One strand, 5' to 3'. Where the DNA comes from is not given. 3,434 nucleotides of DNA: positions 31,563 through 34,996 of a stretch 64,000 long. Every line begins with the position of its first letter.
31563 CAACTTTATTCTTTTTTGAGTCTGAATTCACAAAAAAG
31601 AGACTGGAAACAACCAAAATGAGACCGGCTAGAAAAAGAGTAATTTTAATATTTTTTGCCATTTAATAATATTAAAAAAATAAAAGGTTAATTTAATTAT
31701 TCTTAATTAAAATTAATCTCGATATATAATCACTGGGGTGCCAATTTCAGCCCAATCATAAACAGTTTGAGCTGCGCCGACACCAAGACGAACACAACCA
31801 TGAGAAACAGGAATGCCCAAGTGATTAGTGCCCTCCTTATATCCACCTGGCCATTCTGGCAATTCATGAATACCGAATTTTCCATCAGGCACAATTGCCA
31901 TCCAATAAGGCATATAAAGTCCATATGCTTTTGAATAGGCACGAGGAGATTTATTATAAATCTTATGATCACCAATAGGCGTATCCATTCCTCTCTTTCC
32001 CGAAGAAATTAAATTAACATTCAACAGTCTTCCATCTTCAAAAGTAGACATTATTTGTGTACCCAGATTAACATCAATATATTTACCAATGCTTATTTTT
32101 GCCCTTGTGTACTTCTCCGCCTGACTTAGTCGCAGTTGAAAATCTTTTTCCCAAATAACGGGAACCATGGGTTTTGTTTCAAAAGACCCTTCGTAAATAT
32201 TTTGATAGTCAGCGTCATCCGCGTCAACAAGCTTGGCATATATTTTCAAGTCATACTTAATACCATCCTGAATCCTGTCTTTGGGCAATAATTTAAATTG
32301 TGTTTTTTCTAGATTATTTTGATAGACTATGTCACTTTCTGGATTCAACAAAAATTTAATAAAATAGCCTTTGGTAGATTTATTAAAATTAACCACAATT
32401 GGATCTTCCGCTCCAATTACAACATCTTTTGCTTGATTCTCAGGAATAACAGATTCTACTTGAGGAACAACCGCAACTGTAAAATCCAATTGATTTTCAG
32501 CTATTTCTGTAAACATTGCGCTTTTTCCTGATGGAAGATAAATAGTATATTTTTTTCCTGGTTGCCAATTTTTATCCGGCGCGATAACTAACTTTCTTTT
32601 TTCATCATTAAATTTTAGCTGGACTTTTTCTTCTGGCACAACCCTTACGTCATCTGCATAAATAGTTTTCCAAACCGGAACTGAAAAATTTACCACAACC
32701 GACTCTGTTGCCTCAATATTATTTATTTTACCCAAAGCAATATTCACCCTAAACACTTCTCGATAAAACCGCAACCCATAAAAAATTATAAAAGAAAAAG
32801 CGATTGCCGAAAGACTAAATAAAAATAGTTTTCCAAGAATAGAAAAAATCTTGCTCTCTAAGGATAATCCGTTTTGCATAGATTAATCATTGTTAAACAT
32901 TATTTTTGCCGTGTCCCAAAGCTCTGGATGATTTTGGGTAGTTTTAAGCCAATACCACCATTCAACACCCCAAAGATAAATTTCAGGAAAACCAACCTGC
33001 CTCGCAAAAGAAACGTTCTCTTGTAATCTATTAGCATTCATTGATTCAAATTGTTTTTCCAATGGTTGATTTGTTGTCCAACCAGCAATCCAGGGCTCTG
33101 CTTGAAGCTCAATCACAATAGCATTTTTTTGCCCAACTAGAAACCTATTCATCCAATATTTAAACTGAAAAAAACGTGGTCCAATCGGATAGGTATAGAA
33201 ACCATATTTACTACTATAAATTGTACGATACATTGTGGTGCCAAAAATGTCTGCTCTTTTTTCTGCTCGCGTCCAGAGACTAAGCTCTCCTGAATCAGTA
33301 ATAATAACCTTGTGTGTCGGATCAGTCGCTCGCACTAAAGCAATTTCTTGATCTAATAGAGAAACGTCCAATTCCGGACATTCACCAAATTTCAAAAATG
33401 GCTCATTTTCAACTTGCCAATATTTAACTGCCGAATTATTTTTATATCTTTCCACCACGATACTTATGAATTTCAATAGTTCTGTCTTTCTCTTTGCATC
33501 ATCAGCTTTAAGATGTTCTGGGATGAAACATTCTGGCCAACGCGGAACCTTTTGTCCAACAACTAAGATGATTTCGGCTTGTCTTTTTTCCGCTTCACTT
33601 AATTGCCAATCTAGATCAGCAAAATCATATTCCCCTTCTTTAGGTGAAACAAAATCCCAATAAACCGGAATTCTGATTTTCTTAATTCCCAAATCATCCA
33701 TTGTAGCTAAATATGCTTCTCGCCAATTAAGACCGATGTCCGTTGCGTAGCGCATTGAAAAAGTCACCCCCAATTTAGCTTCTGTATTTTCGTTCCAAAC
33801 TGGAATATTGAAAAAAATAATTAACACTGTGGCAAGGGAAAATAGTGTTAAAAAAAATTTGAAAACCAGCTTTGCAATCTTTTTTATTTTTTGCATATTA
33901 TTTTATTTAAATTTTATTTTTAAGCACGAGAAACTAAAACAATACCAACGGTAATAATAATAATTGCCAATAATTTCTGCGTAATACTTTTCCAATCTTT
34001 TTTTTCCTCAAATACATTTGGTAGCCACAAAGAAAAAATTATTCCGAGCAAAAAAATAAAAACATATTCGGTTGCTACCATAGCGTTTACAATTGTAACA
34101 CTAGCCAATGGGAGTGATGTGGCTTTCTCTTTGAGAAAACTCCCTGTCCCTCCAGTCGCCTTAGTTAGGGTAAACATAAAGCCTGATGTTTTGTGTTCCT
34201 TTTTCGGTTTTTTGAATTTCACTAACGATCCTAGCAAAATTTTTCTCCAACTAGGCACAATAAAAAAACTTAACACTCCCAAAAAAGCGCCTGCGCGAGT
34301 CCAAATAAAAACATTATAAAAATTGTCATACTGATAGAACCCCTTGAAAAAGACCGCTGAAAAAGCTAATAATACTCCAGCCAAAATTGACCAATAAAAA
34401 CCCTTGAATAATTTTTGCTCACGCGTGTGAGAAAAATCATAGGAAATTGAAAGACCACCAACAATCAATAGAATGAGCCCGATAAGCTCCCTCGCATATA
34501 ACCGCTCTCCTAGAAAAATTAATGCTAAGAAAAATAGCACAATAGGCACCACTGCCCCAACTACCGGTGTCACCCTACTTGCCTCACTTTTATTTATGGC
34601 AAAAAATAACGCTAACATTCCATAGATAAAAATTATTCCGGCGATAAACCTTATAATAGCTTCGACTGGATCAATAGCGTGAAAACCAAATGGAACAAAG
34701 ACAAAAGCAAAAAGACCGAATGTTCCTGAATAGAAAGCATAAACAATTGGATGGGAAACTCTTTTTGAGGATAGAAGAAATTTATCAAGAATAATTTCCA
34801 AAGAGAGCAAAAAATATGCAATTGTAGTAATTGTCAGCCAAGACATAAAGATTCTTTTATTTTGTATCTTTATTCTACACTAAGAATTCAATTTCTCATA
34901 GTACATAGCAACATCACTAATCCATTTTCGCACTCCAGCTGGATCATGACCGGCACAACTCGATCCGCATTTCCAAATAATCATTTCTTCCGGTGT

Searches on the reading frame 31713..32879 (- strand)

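Call 68: search_protein_families(library=pfam, proteins=[window:31713-32879:-], max_evalue=0.001)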
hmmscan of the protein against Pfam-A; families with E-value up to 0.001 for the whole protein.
window:31713-32879:- (388 aa): 2 families
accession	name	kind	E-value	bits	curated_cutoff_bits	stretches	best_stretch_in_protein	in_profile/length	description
PF03734.19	YkuD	-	8e-18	65.8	23.4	1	266-385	2-146/146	L,D-transpeptidase catalytic domain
PF13205.12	Big_5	-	9.5e-13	49.2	23.6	2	53-129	17-93/105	Bacterial Ig-like domain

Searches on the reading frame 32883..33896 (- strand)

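Call 68: search_protein_families(library=pfam, proteins=[window:32883-33896:-], max_evalue=0.001)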
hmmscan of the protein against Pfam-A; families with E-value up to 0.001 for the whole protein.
window:32883-33896:- (337 aa): 2 families
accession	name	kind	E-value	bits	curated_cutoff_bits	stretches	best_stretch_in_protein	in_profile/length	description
PF02449.21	Glyco_hydro_42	-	1e-08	35.4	21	1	63-137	16-92/376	Beta-galactosidase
PF00150.24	Cellulase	-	1.1e-08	35.3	23.5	1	59-202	23-167/272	Cellulase (glycosyl hydrolase family 5)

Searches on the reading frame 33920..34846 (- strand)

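Call 68: search_protein_families(library=pfam, proteins=[window:33920-34846:-], max_evalue=0.001)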
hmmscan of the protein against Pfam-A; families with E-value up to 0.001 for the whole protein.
window:33920-34846:- (308 aa): 1 family
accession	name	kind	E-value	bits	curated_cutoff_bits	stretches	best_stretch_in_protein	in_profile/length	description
PF00892.27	EamA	-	7.2e-07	30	28.2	1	9-134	9-133/135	EamA-like transporter family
